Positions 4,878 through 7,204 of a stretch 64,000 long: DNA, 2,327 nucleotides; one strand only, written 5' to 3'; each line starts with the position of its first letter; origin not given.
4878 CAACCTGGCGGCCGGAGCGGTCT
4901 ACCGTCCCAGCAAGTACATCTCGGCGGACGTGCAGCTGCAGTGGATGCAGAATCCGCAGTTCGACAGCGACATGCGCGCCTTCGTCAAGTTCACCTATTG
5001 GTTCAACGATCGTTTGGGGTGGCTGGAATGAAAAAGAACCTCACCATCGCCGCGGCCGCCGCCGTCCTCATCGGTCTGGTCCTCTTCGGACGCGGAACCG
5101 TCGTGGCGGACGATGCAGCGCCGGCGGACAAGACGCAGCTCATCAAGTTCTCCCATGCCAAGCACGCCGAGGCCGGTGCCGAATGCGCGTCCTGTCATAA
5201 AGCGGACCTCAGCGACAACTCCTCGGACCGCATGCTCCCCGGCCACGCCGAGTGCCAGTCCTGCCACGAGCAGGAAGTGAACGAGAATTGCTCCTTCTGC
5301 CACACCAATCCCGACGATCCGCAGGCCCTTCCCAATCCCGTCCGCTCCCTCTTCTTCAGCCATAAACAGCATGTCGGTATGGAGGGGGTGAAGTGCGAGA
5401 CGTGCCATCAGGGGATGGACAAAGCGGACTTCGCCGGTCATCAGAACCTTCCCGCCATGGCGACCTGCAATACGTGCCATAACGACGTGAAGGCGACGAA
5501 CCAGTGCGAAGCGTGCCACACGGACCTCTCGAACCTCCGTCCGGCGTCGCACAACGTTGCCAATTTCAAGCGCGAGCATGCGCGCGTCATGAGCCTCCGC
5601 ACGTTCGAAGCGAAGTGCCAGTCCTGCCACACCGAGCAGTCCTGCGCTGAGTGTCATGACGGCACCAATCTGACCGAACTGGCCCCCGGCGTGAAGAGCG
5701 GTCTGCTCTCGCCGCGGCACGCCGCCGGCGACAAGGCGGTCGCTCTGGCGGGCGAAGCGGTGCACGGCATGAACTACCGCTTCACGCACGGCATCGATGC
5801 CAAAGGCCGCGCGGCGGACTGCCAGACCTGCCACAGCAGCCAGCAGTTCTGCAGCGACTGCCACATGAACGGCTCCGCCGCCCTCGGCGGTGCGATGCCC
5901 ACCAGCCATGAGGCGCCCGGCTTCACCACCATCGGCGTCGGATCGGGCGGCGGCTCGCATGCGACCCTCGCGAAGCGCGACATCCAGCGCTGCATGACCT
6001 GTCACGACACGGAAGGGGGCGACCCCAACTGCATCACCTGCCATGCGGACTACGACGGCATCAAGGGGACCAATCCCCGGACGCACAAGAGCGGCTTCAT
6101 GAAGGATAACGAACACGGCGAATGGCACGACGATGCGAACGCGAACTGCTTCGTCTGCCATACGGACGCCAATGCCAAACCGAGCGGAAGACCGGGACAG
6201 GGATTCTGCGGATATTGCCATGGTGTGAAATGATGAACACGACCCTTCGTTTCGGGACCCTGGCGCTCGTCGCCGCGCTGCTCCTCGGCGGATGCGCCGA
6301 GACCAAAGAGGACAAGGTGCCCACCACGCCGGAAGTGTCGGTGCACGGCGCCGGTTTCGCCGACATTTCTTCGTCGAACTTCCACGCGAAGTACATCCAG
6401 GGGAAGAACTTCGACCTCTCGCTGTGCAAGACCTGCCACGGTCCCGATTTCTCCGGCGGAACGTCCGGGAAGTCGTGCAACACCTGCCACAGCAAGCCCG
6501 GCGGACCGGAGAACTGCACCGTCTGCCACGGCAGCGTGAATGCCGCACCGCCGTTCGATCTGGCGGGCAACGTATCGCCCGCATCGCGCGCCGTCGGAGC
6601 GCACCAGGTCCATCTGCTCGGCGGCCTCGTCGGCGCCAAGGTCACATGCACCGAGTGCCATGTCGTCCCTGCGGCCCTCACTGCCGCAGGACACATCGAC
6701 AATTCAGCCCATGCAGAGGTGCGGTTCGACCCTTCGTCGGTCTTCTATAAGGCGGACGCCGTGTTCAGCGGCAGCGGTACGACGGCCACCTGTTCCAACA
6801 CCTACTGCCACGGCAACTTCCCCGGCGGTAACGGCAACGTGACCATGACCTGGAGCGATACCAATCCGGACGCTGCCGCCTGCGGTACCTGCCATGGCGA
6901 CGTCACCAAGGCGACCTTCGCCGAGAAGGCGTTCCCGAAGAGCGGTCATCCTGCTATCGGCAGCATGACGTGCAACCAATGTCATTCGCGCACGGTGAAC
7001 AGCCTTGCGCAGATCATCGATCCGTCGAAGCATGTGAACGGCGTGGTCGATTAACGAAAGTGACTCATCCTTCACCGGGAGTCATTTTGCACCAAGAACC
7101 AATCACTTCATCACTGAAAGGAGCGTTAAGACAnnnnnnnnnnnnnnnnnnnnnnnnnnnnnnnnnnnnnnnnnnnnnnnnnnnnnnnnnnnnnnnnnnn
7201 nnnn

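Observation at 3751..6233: Porin gene stop overlaps 14-heme cytochrome start (ATGA): MtrAB/PioAB-like translationally coupled pair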

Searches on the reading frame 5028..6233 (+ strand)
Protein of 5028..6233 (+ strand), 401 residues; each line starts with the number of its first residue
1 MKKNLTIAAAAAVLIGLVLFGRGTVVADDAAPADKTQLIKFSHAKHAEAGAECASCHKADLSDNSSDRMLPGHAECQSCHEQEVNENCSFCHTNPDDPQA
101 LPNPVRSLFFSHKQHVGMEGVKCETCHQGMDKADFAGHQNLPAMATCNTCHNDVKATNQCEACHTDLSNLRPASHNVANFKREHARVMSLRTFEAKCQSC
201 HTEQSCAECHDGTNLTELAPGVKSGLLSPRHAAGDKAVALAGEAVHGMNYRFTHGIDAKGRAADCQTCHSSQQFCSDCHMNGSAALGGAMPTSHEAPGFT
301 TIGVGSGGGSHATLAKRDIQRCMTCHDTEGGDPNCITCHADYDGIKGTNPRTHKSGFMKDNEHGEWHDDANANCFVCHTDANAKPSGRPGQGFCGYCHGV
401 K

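Call 4: search_protein_families(library=pfam, proteins=[window:5028-6233:+], max_evalue=0.1)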
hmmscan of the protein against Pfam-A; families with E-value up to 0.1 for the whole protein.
window:5028-6233:+ (401 aa): 5 families
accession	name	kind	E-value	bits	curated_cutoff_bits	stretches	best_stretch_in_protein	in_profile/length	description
PF14522.11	Cytochrome_C7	-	1.3e-16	60.5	24.8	3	110-165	3-67/67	Cytochrome c7 and related cytochrome c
PF14537.11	Cytochrom_c3_2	-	4.3e-10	40.4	25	2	321-398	8-78/79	Cytochrome c3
PF02085.21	Cytochrom_CIII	-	4.8e-10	40.1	22.9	2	29-63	11-43/101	Class III cytochrome C family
PF22113.1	Mtrc-MtrF_II-IV_dom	-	2.1e-07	31.1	30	0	334-382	83-131/176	Outer membrane cytochrome MtrC/MtrF-like, domains II/IV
PF07191.17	Zn_ribbon_6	-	0.00026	21.4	25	1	122-171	2-43/67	Double zinc ribbon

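Call 5: search_protein_families(library=ncbifam, proteins=[window:5028-6233:+], max_evalue=0.1)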
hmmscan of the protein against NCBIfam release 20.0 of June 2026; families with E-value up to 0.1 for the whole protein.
window:5028-6233:+ (401 aa): 5 families
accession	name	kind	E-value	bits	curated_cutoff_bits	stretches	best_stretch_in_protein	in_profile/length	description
NF041781.1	mnquin_red_QrcA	equivalog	2.1e-10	40.5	180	1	13-86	4-77/174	menaquinone reductase multiheme cytochrome c subunit QrcA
NF043011.1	CytC7_Geobact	equivalog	5.4e-06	26.8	120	2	14-92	7-88/89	cytochrome c7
NF045713.1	CxxCH_16_HmcA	equivalog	3.3e-05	22.7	400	1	73-342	111-389/541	sulfate respiration complex hexadecaheme cytochrome HmcA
TIGR04257.1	nanowire_3heme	domain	0.00012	22.2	40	2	105-165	10-75/75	c(7)-type cytochrome triheme domain-containing protein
NF038038.1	cytoc_DsrJ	equivalog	0.002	18.4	100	0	263-281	91-110/121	sulfate reduction electron transfer complex DsrMKJOP subunit DsrJ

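Call 9: find_homologous_proteins(query=window:5028-6230:+, max_evalue=0.001)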
Query window:5028-6230:+ (401 aa): 841 proteins with E <= 0.001 among 6189 candidates; the best 120 are listed.
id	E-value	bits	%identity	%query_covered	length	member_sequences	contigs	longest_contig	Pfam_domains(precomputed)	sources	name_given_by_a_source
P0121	1.0e-271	919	98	100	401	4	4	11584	PF14537.12,PF02085.22,PF14522.12,PF22113.2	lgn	-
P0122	1.0e-218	745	78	100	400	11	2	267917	PF14537.12,PF02085.22,PF14522.12,PF22113.2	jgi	jgi:hypothetical protein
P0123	9.3e-214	728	76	100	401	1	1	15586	PF14537.12,PF05495.18,PF02085.22,PF14522.12,PF22113.2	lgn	-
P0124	7.8e-212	722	75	100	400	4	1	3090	PF14537.12,PF02085.22,PF14522.12,PF22113.2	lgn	-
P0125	1.1e-203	695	73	100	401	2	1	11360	PF14537.12,PF02085.22,PF14522.12,PF22113.2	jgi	jgi:hypothetical protein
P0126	8.5e-203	692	72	100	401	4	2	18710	PF14537.12,PF02085.22,PF14522.12,PF22113.2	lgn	-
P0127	4.9e-198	677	71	100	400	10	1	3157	PF14537.12,PF02085.22,PF14522.12,PF22113.2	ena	-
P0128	1.1e-196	672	70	100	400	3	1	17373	PF14537.12,PF02085.22,PF14522.12,PF22113.2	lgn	-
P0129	1.5e-192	659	68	100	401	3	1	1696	PF14537.12,PF02085.22,PF14522.12,PF22113.2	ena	-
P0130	2.0e-191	655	69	100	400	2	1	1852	PF14537.12,PF02085.22,PF14522.12,PF22113.2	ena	-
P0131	5.1e-191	654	69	100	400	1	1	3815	PF14537.12,PF02085.22,PF14522.12,PF22113.2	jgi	-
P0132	6.8e-191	653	70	100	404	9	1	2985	PF14537.12,PF02085.22,PF14522.12,PF22113.2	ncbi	-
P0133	5.9e-190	650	70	100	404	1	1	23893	PF14537.12,PF02085.22,PF14522.12,PF22113.2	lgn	-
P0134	1.2e-189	649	69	100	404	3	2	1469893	PF14537.12,PF02085.22,PF14522.12,PF22113.2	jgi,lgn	jgi:hypothetical protein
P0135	1.3e-187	642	68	100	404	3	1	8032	PF14537.12,PF02085.22,PF14522.12,PF22113.2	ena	-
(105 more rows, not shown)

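Call 27: search_solved_structures(query=window:5028-6230:+, max_evalue=0.01)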
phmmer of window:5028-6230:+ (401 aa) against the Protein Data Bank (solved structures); distinct sequences matched with E-value up to 0.01: 8.
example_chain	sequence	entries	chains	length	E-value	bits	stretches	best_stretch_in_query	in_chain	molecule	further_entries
8k9e_A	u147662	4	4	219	3.1e-11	46.5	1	108-157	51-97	Cytochrome c7-like domain-containing protein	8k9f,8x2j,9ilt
6btm_A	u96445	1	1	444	1.9e-10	43.9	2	106-168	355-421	Alternative Complex III subunit A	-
6f0k_A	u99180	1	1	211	2.9e-10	43.3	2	109-201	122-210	Cytochrome c family protein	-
6lod_A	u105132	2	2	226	4.2e-06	29.5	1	41-154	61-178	MULTIHEME_CYTC domain-containing protein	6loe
3h34_A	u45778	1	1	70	0.00028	23.5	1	34-93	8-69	Cytochrome c7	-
3h4n_A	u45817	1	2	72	0.00044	22.9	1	107-165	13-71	Cytochrome c7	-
3h33_A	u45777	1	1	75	0.00069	22.2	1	38-93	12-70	Cytochrome c7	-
4hb6_A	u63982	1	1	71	0.0097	18.5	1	27-92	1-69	PpcA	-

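Call 46: predict_structure(alignment_id=A2)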
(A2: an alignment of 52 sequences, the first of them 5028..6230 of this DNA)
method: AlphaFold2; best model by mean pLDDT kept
length: 401 residues; sequences in the alignment: 52
mean_pLDDT: 56.9   pTM: 0.38
mean pLDDT of the five models: 56.9, 56.0, 52.1, 49.6, 45.6
residues with pLDDT >= 90: 23; 70-90: 103; 50-70: 68; < 50: 207
segments of 3 or more residues with pLDDT < 50: 21-32, 154-160, 170-180, 183-291, 299-354, 371-374, 376-378
pLDDT, mean of each block of 10 residues (from residue 1): 81 77 37 68 92 87 78 89 91 86 67 84 87 82 67 45 56 47 46 41 42 33 32 27 31 31 38 41 41 49 39 43 39 40 42 50 56 50 74 67 59
secondary structure, 60 per line:
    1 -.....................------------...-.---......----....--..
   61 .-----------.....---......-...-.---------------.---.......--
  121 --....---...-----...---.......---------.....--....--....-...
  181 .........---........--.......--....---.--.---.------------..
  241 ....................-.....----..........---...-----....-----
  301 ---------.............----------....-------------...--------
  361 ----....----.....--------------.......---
elements in order: H2-22 H43-48 H53-56 H73-77 H81-86 H112-118 H123-126 H144-150 H160-163 H167-170 H173-176 H178-189 H193-200 H203-209 H239-260 H262-266 H271-280 H292-295 H310-322 H333-336 H365-368 H373-377 H392-398

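Call 52: fold_search(model_id=the predicted structure, library=pdb)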
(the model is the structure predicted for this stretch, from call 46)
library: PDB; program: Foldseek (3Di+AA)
matches with E <= 10: 4; with E <= 0.001: 1
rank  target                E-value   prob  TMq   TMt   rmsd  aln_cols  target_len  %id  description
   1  6btm_A                6.3e-04  1.00  0.22  0.38  11.3       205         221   21  Structure of Alternative Complex III from Flavobacterium johnsoniae (Wild Type) (released 2018-05-09)
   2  8t22_C                5.2e+00  0.02  0.08  0.04  23.7       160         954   14  Cryo-EM structure of mink variant Y453F trimeric spike protein bound to one mink ACE2 receptors at downRBD conformatio (released 2023-10-25)
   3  1d4c_B                8.8e+00  0.03  0.10  0.08  10.2        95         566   21  CRYSTAL STRUCTURE OF THE UNCOMPLEXED FORM OF THE FLAVOCYTOCHROME C FUMARATE REDUCTASE OF SHEWANELLA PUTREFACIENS STRAI (released 1999-12-01)
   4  6ynx_r                9.4e+00  0.01  0.07  0.14  23.4       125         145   17  Cryo-EM structure of Tetrahymena thermophila mitochondrial ATP synthase - Fo-subcomplex (released 2020-09-30)

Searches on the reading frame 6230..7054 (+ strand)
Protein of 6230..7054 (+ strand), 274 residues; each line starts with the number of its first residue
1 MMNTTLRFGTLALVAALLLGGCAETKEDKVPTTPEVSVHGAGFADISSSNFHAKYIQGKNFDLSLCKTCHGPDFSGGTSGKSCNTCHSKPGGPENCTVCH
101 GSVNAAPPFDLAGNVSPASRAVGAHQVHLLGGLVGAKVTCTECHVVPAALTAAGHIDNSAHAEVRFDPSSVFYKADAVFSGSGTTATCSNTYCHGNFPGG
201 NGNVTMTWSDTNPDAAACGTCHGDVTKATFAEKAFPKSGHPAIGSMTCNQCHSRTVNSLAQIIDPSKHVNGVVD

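Call 4: search_protein_families(library=pfam, proteins=[window:6230-7054:+], max_evalue=0.1)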
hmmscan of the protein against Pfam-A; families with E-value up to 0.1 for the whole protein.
window:6230-7054:+ (274 aa): 4 families
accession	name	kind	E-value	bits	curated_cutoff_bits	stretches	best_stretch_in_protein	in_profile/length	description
PF14522.11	Cytochrome_C7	-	1.3e-08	35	24.8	2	186-253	14-67/67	Cytochrome c7 and related cytochrome c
PF14537.11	Cytochrom_c3_2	-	3.1e-07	31.2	25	2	209-254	20-66/79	Cytochrome c3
PF09698.15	GSu_C4xC__C2xCH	-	2.4e-06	28.6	21.7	1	187-222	1-36/36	Geobacter CxxxxCH...CXXCH motif (GSu_C4xC__C2xCH)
PF09699.15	Paired_CXXCH_1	-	0.025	14.7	20.6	0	193-225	12-39/41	Doubled CXXCH motif (Paired_CXXCH_1)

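Call 5: search_protein_families(library=ncbifam, proteins=[window:6230-7054:+], max_evalue=0.1)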
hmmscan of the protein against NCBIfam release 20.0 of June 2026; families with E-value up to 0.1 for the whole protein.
window:6230-7054:+ (274 aa): 5 families
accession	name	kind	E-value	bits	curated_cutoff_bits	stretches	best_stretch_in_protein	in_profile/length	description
TIGR01904.2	GSu_C4xC__C2xCH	domain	5.7e-11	42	27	1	179-232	15-66/73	CxxxxCH/CxxCH domain c-type cytochrome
TIGR04257.1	nanowire_3heme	domain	0.0054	16.8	40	1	175-226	11-62/75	c(7)-type cytochrome triheme domain-containing protein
NF008659.0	PRK11659.1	equivalog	0.011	15.5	184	1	60-104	44-86/188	cytochrome c nitrite reductase pentaheme subunit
NF045774.1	cytochro_C551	exception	0.025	14.5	118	1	10-78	7-62/110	cytochrome c551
NF037946.1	terminal_TopJ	equivalog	0.049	12.1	300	1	65-101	625-663/810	terminal organelle assembly protein TopJ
